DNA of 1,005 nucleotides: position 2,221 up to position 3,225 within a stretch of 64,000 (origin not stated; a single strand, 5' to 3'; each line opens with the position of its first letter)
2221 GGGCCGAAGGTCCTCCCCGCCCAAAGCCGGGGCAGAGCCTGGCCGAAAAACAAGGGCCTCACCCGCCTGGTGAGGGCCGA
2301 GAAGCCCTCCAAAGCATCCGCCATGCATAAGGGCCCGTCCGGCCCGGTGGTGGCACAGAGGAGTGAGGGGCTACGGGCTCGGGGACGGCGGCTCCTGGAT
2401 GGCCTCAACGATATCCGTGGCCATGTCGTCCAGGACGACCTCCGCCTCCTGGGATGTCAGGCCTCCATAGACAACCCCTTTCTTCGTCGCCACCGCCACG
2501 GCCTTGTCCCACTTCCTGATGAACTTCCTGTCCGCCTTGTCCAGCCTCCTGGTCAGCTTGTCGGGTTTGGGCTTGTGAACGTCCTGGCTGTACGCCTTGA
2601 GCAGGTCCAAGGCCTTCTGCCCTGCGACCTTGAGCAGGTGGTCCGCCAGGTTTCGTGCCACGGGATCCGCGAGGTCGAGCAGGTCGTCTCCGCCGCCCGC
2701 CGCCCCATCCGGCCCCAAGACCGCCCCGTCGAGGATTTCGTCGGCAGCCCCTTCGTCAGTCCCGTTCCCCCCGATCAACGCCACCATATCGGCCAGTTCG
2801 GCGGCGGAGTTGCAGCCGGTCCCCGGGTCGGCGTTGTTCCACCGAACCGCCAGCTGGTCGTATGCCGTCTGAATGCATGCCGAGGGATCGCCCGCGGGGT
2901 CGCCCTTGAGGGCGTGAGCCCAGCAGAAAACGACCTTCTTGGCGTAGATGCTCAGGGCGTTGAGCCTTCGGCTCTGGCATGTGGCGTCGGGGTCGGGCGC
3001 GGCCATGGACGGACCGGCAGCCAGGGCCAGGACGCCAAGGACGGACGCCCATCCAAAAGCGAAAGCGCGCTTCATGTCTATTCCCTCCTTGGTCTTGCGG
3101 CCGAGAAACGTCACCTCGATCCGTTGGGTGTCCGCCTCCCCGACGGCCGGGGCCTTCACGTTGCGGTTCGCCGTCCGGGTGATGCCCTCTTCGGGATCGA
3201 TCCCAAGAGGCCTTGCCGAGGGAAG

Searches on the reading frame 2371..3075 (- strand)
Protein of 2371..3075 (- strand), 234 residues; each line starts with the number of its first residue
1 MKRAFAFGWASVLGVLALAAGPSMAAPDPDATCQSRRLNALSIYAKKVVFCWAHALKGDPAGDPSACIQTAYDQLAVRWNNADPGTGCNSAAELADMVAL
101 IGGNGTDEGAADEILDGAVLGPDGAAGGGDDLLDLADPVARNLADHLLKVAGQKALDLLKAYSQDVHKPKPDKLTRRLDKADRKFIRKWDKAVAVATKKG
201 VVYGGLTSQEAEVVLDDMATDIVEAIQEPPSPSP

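Call 9: search_protein_families(library=pfam, proteins=[window:2371-3075:-], max_evalue=0.1)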
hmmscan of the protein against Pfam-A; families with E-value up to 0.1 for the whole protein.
window:2371-3075:- (234 aa): 0 families
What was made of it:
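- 2371..3075 (-): Regulated gene candidate: a 234-aa secreted, all-helical, 4-Cys orphan protein. No Pfam family (call 9).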

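Call 10: find_homologous_proteins(query=window:2371-3075:-, max_evalue=0.001)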
Query window:2371-3075:- (234 aa): 3 proteins with E <= 0.001 among 7319 candidates.
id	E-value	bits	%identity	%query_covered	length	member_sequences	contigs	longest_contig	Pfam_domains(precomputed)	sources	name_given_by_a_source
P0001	2.0e-149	514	100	100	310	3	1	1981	-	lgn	-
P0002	4.6e-65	238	53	97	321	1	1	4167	-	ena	-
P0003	1.4e-59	220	52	99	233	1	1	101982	-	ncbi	-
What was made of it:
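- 2371..3075 (-): Only 3 homologues among 5.8e9 proteins (call 10).
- Tried and rejected: The downstream protein has only three homologues (call 10).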

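Call 11: find_encoding_contigs(protein=window:2371-3075:-, flank=3000, max_places=10)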
Protein window:2371-3075:- (234 aa): no gene with exactly this product is on record in the collection.

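Call 12: find_encoding_contigs(protein=P0003, flank=6000, max_places=4)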
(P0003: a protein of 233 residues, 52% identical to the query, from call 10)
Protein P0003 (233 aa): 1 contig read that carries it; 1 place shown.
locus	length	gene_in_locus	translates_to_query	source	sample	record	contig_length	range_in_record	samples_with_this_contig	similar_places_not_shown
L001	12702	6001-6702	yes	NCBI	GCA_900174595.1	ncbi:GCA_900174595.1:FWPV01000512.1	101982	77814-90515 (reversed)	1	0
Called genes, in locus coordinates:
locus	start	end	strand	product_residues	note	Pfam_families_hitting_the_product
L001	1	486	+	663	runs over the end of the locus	PF00724:Oxidored_FMN, PF00070:Pyr_redox (faint), PF01266:DAO (faint), PF03486:HI0933_like (weak), PF07992:Pyr_redox_2, PF12831:FAD_oxidored, PF13450:NAD_binding_8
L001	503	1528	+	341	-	PF01012:ETF, PF00766:ETF_alpha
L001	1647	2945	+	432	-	PF00890:FAD_binding_2 (faint), PF01134:GIDA (faint), PF01266:DAO (weak), PF01494:FAD_binding_3, PF01946:Thi4 (faint), PF12831:FAD_oxidored, PF13450:NAD_binding_8 (weak), PF26311:ETF-QO_FixC_C, +3 more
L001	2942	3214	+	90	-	PF12838:Fer4_7 (faint), PF05187:Fer4_ETF_QO (weak), PF13187:Fer4_9 (weak), PF12797:Fer4_2 (faint), PF12837:Fer4_6 (faint), PF00037:Fer4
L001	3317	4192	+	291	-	PF01012:ETF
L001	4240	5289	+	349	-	PF03060:NMO, PF01070:FMN_dh (weak), PF00478:IMPDH (weak)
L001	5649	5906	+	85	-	-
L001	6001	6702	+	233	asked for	-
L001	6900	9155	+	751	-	PF04879:Molybdop_Fe4S4, PF00384:Molybdopterin, PF01568:Molydop_binding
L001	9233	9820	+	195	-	PF02663:FmdE, PF23475:zf-Tbcl_FmdE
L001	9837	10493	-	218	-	PF01625:PMSR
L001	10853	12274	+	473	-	PF03631:Virul_fac_BrkB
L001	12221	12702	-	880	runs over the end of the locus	PF00027:cNMP_binding, PF00158:Sigma54_activat, PF25601:AAA_lid_14, PF12801:Fer4_5 (weak)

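Call 13: find_encoding_contigs(protein=P0002, flank=6000, max_places=4)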
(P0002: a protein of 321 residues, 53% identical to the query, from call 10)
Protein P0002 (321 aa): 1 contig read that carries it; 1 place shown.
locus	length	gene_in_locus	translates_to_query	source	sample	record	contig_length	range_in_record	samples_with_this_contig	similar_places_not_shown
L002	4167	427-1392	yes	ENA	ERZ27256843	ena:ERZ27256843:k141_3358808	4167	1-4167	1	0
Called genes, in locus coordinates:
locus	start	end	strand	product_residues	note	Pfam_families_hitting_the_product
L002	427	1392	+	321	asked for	-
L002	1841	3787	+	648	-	PF00211:Guanylate_cyc, PF13429:TPR_15 (weak), PF00515:TPR_1 (weak), PF07719:TPR_2 (weak), PF13414:TPR_11 (weak), PF13428:TPR_14 (weak), PF13432:TPR_16 (weak), PF14559:TPR_19, +6 more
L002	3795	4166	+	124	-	?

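Call 14: find_encoding_contigs(protein=P0001, flank=6000, max_places=4)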
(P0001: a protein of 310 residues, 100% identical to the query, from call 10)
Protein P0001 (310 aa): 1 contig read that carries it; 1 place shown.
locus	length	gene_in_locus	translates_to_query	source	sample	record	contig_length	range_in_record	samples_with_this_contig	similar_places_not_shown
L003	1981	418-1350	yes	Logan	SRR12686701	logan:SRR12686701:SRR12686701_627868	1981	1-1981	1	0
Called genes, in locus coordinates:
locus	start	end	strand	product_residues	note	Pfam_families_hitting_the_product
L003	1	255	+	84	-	?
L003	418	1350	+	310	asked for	-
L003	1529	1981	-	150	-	?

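Call 65: predict_structure(alignment_id=A5)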
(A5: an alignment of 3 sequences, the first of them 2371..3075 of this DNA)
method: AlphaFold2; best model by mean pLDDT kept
length: 234 residues; sequences in the alignment: 3
mean_pLDDT: 86.8   pTM: 0.82
mean pLDDT of the five models: 86.8, 86.4, 85.9, 85.9, 85.8
residues with pLDDT >= 90: 163; 70-90: 44; 50-70: 4; < 50: 23
segments of 3 or more residues with pLDDT < 50: 1-23
pLDDT, mean of each block of 10 residues (from residue 1): 40 38 68 95 97 90 90 96 83 94 85 94 76 92 97 98 91 96 98 98 96 98 92 73
secondary structure, 60 per line:
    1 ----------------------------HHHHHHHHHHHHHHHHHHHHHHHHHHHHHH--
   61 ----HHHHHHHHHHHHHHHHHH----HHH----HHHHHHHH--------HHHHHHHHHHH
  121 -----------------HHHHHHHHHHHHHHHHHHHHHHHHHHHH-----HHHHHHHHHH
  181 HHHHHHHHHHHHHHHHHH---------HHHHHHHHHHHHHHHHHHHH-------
elements in order: H29-58 H65-82 H94-101 H110-120 H138-165 H171-198 H208-227

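Call 68: fold_search(model_id=the predicted structure, library=pdb)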
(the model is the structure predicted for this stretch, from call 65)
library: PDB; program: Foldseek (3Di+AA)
matches with E <= 10: 364; with E <= 0.001: 0
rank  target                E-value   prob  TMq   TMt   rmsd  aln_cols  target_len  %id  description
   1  1r0d_B                1.8e-01  0.30  0.23  0.27  20.1       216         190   12  HIP1R THATCH DOMAIN CORE (released 2004-07-06)
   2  7k26_B                4.9e-01  0.15  0.21  0.25  14.0       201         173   15  Crystal structure of Human H-chain Ferritin variant infused with Sodium Acrylate (released 2020-11-11)
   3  4n06_A                5.2e-01  0.14  0.20  0.16  14.0       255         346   12  Crystal structure of Cas1 from Archaeoglobus fulgidus and its nucleolytic activity (released 2014-01-15)
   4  1r0d_A                5.4e-01  0.18  0.24  0.28  19.7       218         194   12  HIP1R THATCH DOMAIN CORE (released 2004-07-06)
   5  4pgi                  5.7e-01  0.14  0.23  0.24  16.1       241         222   11  Insights into Substrate and Metal Binding from the Crystal Structure of Cyanobacterial Aldehyde Deformylating Oxygenase  (released 2015-02-11)
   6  4iit_C                5.7e-01  0.07  0.14  0.14  19.0       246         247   12  The Phenylacetyl-CoA monooxygenase PaaABC subcomplex with phenylacetyl-CoA (released 2013-11-06)
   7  7cbc_B                6.0e-01  0.13  0.21  0.17  21.0       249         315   15  Crystal structure of a de novo designed switch protein caging a hemagglutinin binder (released 2020-12-23)
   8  4n06_B                6.6e-01  0.12  0.22  0.18  14.1       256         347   13  Crystal structure of Cas1 from Archaeoglobus fulgidus and its nucleolytic activity (released 2014-01-15)
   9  7cbc_A                7.3e-01  0.10  0.19  0.16  23.1       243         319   13  Crystal structure of a de novo designed switch protein caging a hemagglutinin binder (released 2020-12-23)
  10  1z4a_A                7.6e-01  0.11  0.17  0.22  14.5       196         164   11  Ferritin from T. maritima (released 2006-10-24)
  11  3ee4                  8.0e-01  0.08  0.18  0.16  15.8       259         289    9  R2-like ligand binding Mn/Fe oxidase from M. tuberculosis (released 2009-04-07)
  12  4erp_H                8.0e-01  0.06  0.16  0.12  22.0       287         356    9  Crystal structure of a gemcitabine-diphosphate inhibited E. coli class Ia ribonucleotide reductase complex (released 2012-07-04)
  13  7xge_A                8.8e-01  0.16  0.21  0.28  19.0       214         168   12  Crystal structure of MCL-1 in complex with computationally designed inhibitor protein (released 2022-07-20)
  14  8h8o                  1.0e+00  0.14  0.21  0.27  13.7       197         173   12  Crystal structure of apo-R52W/E56W/R59W/E63W-rHLFr (released 2023-10-04)
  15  9kfa                  1.0e+00  0.13  0.23  0.27  14.2       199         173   12  Crystal structure of ferritin mutantFr-H8 (R52H/E53H/E56H/E57H/R59H/E60H/E63H/R64H) (released 2025-09-24)
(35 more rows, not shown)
